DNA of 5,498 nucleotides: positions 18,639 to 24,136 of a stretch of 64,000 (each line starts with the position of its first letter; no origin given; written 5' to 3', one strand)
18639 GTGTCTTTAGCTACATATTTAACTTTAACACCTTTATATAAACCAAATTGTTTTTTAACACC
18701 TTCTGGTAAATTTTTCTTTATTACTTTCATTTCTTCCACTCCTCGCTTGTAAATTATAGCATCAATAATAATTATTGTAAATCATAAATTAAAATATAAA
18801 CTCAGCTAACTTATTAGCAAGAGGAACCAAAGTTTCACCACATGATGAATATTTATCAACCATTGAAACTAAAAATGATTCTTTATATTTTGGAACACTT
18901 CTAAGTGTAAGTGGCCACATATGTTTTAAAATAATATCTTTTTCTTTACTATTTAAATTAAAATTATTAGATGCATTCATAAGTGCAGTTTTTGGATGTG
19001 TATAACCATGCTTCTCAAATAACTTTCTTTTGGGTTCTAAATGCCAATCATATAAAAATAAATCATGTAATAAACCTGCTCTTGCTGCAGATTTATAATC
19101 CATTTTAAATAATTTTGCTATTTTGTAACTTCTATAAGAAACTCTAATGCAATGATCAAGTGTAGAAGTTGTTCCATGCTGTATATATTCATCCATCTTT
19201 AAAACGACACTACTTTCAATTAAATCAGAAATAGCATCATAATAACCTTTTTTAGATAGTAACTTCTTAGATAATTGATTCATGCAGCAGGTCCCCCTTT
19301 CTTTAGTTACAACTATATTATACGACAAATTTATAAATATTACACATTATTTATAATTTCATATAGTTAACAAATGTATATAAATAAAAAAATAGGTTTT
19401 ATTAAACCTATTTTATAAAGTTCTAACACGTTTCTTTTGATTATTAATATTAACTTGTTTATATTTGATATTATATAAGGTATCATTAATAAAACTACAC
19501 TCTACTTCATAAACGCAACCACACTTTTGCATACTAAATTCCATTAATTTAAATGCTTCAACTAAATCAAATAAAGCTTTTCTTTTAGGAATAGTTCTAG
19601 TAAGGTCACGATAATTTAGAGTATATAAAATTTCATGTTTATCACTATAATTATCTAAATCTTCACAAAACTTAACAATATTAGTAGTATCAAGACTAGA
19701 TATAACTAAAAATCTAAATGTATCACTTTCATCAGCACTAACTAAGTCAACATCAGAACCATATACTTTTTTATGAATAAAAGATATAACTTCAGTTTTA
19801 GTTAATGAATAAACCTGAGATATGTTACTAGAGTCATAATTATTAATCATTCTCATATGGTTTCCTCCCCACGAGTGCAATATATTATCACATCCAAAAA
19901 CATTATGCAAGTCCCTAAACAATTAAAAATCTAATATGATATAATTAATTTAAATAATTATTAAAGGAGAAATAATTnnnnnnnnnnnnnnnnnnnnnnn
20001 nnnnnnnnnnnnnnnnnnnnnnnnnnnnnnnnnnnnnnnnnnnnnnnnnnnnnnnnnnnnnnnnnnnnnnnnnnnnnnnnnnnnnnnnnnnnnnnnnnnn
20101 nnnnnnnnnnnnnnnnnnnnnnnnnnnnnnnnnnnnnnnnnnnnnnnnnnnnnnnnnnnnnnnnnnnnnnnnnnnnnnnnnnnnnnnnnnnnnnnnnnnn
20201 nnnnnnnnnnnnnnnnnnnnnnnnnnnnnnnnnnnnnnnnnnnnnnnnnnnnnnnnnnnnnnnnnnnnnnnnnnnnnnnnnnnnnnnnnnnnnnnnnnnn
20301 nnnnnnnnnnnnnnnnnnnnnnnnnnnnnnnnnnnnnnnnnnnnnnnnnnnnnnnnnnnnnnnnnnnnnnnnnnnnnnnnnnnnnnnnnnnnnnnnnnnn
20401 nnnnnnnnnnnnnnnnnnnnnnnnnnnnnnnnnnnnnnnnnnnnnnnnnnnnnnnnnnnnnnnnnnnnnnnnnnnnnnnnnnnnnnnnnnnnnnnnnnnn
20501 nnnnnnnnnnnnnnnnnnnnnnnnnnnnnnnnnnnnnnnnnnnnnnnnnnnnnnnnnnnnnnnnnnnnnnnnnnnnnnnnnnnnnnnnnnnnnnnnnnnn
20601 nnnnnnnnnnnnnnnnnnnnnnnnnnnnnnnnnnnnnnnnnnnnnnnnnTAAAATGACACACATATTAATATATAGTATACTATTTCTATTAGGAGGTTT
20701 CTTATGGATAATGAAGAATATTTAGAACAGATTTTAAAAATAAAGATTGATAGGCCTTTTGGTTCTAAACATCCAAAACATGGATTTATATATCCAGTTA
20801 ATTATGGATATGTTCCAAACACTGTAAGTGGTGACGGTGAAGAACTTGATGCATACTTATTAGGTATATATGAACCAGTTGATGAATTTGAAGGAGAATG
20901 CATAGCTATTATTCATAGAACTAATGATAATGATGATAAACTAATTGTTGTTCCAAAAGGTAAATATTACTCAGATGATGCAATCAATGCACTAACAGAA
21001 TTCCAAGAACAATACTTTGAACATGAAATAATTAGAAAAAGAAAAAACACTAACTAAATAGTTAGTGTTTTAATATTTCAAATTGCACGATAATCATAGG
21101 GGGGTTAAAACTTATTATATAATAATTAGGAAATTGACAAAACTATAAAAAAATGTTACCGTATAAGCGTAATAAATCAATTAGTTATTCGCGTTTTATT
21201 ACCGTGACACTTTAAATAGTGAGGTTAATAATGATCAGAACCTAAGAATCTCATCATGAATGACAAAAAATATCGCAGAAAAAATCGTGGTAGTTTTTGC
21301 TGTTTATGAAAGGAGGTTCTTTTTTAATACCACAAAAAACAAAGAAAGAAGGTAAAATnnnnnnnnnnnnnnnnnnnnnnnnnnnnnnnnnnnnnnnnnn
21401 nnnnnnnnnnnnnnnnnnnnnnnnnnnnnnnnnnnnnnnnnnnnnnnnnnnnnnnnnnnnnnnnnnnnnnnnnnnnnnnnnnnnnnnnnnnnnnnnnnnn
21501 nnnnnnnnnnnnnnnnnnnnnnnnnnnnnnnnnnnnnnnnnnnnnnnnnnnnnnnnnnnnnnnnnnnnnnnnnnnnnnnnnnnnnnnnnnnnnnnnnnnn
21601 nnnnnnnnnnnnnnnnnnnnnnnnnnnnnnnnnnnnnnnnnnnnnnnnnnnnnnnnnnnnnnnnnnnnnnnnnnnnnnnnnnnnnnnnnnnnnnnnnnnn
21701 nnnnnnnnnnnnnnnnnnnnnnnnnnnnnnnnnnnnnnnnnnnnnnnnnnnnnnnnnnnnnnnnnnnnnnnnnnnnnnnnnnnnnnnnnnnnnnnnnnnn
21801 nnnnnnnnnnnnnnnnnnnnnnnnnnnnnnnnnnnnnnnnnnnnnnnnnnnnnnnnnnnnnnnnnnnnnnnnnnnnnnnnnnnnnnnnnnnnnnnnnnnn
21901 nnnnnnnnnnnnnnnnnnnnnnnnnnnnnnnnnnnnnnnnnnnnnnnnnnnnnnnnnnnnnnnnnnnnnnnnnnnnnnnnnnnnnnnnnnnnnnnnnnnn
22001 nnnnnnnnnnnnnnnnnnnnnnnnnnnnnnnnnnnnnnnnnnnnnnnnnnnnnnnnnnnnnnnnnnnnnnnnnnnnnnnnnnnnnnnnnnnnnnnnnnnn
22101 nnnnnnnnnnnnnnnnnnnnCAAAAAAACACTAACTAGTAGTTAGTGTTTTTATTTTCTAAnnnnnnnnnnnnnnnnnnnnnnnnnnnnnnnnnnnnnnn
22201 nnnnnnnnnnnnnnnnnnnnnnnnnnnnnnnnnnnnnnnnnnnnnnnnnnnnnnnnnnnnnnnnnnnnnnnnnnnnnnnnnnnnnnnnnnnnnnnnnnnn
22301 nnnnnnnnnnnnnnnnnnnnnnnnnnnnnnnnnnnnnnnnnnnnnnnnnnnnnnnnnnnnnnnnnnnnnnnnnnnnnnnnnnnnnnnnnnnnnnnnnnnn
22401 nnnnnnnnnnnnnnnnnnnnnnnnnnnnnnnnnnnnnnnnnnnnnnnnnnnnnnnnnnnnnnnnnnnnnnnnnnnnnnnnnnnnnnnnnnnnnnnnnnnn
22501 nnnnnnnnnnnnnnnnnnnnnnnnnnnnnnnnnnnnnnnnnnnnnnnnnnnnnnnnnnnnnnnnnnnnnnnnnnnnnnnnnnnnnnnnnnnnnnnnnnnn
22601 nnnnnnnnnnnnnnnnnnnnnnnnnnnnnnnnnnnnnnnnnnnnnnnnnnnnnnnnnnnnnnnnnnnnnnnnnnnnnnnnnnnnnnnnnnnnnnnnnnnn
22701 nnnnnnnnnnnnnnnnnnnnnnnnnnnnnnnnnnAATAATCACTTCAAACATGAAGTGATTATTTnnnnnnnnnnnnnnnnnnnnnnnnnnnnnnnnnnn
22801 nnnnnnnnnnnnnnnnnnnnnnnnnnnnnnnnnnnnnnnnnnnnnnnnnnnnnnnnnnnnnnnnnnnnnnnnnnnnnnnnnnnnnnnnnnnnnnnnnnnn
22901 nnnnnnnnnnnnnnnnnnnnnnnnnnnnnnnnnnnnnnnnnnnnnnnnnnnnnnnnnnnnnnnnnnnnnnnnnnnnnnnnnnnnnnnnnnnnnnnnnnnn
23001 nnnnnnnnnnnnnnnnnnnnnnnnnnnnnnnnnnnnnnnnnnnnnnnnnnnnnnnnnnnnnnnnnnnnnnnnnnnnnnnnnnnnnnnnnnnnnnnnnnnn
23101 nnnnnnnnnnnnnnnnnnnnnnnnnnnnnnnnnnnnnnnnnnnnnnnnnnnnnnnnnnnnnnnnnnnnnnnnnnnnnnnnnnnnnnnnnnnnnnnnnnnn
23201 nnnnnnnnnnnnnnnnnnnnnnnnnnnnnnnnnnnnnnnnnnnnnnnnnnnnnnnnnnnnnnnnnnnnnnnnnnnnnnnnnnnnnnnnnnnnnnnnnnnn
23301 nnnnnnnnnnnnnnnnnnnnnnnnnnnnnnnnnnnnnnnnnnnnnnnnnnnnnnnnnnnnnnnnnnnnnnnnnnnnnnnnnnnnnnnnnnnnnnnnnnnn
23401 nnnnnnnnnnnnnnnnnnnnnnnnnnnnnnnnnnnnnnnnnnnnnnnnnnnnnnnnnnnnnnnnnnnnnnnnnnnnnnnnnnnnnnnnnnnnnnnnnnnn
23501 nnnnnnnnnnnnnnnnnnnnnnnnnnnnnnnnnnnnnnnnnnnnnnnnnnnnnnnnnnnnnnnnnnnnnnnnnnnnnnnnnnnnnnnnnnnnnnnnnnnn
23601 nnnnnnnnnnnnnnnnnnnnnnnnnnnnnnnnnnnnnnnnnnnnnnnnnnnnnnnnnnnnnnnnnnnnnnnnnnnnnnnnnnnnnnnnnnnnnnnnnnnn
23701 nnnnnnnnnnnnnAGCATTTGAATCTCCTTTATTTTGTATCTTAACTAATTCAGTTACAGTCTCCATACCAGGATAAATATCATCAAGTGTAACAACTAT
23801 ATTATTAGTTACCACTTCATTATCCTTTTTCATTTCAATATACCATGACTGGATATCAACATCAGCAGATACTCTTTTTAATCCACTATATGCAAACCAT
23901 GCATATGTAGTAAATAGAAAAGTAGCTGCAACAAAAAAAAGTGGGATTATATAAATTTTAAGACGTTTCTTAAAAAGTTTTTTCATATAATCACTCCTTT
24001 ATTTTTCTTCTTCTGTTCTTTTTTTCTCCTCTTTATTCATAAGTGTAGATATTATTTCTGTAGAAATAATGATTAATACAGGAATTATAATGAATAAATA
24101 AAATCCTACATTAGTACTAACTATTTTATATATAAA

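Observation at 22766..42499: About 19.7 kb multi-gene TasA/SipW-type extracellular fibre locus of unusual complexity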

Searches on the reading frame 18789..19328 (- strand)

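Call 63: search_protein_families(library=pfam, max_evalue=0.001, proteins=[window:18789-19328:-])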
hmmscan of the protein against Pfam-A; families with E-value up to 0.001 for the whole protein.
window:18789-19328:- (179 aa): 1 family
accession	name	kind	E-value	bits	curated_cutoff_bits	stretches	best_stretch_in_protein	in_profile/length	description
PF01966.28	HD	-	0.00016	22.3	22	1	56-160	1-113/116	HD domain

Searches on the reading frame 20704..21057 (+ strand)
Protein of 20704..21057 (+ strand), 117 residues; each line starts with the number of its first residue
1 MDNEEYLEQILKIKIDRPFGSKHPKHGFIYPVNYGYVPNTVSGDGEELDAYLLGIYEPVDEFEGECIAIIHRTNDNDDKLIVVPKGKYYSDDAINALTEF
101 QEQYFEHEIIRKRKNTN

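Call 63: search_protein_families(library=pfam, max_evalue=0.001, proteins=[window:20704-21057:+])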
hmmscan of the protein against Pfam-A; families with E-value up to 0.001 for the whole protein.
window:20704-21057:+ (117 aa): 1 family
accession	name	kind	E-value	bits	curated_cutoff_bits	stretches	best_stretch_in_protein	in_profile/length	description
PF00719.24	Pyrophosphatase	-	4.4e-10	40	23.5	1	26-105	30-112/153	Inorganic pyrophosphatase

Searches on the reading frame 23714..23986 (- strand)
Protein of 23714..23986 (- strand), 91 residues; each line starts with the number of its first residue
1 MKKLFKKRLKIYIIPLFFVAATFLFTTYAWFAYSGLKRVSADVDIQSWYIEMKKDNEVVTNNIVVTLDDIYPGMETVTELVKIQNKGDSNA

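Call 77: search_protein_families(library=ncbifam, max_evalue=10, proteins=[window:23714-23986:-])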
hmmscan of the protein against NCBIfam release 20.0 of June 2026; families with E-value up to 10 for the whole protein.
seq(91 aa): 0 families
